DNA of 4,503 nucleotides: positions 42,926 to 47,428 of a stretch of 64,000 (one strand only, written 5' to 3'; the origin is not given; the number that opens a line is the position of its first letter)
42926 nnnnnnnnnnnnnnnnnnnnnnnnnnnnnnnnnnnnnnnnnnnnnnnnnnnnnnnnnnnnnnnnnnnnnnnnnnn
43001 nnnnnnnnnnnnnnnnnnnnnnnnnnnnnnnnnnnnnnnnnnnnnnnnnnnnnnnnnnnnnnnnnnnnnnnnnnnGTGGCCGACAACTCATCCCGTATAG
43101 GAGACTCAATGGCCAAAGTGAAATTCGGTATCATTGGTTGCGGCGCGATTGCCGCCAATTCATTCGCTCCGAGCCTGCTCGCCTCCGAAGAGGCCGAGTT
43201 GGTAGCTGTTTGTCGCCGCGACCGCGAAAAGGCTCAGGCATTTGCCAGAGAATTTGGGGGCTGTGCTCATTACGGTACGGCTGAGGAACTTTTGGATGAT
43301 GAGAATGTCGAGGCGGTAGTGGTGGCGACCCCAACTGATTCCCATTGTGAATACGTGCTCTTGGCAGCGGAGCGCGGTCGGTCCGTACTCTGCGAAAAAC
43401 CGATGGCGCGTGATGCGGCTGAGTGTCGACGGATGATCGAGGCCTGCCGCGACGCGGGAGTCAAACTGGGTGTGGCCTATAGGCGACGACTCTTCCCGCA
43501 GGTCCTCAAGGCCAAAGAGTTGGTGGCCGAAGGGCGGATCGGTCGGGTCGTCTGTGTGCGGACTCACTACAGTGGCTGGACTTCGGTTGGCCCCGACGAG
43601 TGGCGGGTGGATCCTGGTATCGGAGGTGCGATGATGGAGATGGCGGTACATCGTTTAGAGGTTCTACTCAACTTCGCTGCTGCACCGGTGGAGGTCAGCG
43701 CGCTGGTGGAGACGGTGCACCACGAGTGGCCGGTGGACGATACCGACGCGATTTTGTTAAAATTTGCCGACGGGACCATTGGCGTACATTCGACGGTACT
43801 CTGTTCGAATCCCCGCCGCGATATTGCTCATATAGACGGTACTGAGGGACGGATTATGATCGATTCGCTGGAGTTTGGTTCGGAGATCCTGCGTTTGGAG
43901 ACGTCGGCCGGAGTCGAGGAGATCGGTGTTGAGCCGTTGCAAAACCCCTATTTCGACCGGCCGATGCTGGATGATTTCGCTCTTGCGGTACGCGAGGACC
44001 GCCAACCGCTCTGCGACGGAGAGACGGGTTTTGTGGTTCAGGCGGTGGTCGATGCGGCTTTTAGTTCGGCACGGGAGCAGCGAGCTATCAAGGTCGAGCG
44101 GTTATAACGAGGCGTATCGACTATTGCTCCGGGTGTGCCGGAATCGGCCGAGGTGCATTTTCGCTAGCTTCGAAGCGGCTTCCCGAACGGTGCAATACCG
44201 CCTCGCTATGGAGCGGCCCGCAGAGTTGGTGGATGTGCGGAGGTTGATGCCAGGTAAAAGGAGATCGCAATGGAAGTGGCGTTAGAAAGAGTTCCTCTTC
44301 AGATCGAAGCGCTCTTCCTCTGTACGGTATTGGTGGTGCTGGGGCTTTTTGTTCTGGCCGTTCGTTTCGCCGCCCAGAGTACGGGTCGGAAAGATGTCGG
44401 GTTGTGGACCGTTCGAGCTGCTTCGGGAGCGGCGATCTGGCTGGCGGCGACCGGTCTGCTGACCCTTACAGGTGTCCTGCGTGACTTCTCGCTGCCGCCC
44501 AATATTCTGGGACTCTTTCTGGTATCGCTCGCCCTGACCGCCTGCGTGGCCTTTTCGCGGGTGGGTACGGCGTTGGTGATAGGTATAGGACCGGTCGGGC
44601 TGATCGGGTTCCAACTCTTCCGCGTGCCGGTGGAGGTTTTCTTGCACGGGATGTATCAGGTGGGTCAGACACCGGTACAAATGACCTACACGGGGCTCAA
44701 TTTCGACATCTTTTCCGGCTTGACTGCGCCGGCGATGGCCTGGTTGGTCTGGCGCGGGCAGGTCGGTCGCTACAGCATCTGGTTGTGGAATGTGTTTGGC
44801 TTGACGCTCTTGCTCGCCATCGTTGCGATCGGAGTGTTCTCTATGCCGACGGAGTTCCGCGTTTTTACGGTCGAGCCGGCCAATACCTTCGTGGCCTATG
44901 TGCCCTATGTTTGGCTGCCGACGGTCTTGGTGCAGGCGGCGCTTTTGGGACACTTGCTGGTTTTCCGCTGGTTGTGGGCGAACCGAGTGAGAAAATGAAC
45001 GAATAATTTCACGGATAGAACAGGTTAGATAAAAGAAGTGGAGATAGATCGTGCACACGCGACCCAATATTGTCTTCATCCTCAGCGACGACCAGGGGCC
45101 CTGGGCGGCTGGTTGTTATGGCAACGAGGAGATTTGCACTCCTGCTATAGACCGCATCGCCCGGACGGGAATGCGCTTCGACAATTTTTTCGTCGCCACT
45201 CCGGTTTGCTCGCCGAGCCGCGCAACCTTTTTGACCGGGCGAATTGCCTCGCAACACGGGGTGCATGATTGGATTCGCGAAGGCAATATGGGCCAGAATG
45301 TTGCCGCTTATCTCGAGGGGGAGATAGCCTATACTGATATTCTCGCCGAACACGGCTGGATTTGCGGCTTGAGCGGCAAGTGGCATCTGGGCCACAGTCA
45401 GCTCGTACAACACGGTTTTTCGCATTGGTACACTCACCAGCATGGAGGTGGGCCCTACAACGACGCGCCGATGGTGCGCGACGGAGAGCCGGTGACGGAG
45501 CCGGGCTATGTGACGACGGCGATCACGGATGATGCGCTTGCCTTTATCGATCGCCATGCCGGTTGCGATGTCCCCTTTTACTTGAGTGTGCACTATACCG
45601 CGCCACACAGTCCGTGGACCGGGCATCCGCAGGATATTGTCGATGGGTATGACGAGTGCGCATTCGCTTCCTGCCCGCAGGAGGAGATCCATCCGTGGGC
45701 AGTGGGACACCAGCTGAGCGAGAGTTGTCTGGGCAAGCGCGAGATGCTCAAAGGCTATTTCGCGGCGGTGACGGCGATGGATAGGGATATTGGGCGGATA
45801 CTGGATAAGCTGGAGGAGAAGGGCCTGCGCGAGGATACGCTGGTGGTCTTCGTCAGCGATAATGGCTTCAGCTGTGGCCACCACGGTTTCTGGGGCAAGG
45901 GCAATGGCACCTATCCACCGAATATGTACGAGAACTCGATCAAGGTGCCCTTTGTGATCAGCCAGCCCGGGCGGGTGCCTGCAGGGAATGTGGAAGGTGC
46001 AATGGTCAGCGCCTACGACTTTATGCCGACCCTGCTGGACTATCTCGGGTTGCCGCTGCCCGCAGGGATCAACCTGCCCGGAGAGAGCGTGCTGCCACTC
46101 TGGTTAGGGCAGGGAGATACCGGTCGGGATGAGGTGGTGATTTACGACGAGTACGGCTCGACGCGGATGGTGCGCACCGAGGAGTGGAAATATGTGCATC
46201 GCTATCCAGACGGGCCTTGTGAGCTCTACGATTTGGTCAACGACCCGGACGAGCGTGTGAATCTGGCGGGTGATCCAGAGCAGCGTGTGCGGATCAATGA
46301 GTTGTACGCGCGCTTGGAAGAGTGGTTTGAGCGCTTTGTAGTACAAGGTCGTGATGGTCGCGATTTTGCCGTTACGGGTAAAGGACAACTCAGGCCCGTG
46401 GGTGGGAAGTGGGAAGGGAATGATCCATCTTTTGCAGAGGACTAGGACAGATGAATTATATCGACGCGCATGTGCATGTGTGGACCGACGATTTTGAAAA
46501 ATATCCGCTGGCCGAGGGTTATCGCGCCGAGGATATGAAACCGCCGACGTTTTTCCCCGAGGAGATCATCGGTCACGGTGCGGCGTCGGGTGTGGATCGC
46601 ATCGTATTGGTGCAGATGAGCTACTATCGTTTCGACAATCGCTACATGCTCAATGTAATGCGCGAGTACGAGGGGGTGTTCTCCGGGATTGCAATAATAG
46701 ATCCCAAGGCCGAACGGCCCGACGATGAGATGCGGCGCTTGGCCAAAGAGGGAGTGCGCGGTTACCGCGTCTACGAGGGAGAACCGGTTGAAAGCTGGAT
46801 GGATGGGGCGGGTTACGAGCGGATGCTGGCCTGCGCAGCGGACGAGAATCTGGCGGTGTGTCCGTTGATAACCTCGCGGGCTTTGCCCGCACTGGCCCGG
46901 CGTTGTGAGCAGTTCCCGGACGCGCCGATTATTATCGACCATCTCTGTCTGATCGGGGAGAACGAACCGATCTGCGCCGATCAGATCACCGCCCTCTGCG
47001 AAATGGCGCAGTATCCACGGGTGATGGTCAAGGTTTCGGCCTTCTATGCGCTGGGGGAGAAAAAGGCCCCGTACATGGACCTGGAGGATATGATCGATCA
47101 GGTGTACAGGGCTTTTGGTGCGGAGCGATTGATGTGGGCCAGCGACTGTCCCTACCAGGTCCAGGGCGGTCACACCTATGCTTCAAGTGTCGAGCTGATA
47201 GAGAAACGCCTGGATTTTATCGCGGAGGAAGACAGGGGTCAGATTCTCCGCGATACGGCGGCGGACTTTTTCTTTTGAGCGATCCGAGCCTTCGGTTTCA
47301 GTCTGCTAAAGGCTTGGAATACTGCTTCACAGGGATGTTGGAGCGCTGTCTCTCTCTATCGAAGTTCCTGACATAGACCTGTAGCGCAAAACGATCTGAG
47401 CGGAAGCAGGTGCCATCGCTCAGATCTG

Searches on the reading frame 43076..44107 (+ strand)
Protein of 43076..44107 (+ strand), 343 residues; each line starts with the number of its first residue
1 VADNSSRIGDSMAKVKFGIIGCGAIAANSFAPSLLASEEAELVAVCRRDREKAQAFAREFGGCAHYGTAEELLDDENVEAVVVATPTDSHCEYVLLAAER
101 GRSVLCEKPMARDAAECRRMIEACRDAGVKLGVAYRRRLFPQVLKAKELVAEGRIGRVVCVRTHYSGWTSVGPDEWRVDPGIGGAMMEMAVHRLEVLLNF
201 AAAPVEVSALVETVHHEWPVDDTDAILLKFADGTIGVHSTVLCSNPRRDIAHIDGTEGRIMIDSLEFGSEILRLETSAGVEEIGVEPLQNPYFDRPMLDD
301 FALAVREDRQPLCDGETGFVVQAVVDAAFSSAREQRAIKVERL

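Call 7: search_protein_families(library=pfam, proteins=[window:43076-44107:+], max_evalue=0.01)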
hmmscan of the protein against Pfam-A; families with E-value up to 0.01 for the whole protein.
window:43076-44107:+ (343 aa): 8 families
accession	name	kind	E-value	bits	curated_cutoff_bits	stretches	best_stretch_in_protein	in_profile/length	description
PF01408.29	GFO_IDH_MocA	-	3.4e-29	102.4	24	1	16-135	2-120/120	Oxidoreductase family, NAD-binding Rossmann fold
PF22725.1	GFO_IDH_MocA_C3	-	3.2e-23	82.5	27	1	143-260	1-123/124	GFO/IDH/MocA C-terminal domain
PF02894.22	GFO_IDH_MocA_C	-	1.7e-16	61.1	22.9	1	147-340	1-218/218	Oxidoreductase family, C-terminal alpha/beta domain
PF03807.23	F420_oxidored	-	3.9e-06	27.8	21.6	1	16-89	1-71/94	NADP oxidoreductase coenzyme F420-dependent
PF03447.22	NAD_binding_3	-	1.2e-05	26.4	24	1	21-131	1-113/116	Homoserine dehydrogenase, NAD binding domain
PF01488.26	Shikimate_DH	-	0.00012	22.6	24.3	1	7-86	5-84/138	Shikimate / quinate 5-dehydrogenase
PF03435.24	Sacchrp_dh_NADP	-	0.00027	21.7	25.1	0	19-59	3-42/129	Saccharopine dehydrogenase NADP binding domain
PF22685.1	Gal80p_C-like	-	0.00079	20.1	29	1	141-213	1-80/152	Gal80p, C-terminal domain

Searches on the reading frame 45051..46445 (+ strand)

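Call 7: search_protein_families(library=pfam, proteins=[window:45051-46445:+], max_evalue=0.01)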
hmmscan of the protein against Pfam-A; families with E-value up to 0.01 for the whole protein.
window:45051-46445:+ (464 aa): 4 families
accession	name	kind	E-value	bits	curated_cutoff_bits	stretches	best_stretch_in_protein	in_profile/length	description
PF00884.28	Sulfatase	-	5.4e-48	164.3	25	1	5-333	1-300/301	Sulfatase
PF16347.10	SGSH_C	-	9.3e-20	71.8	29.3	1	291-424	10-150/154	N-sulphoglucosamine sulphohydrolase, C-terminal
PF01663.27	Phosphodiest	-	4.2e-09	36.9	23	1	236-274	184-222/342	Type I phosphodiesterase / nucleotide pyrophosphatase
PF02995.22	DUF229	-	0.00053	19.2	25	1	232-277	302-347/496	Protein of unknown function (DUF229)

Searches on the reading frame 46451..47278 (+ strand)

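Call 7: search_protein_families(library=pfam, proteins=[window:46451-47278:+], max_evalue=0.01)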
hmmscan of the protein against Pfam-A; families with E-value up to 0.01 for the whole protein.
window:46451-47278:+ (275 aa): 2 families
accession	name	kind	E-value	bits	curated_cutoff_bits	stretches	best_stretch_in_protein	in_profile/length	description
PF04909.20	Amidohydro_2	-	4.2e-36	125.6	26.4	1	4-274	1-287/289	Amidohydrolase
PF01026.27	TatD_DNase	-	0.0013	18.7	27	0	4-92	1-72/253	TatD related DNase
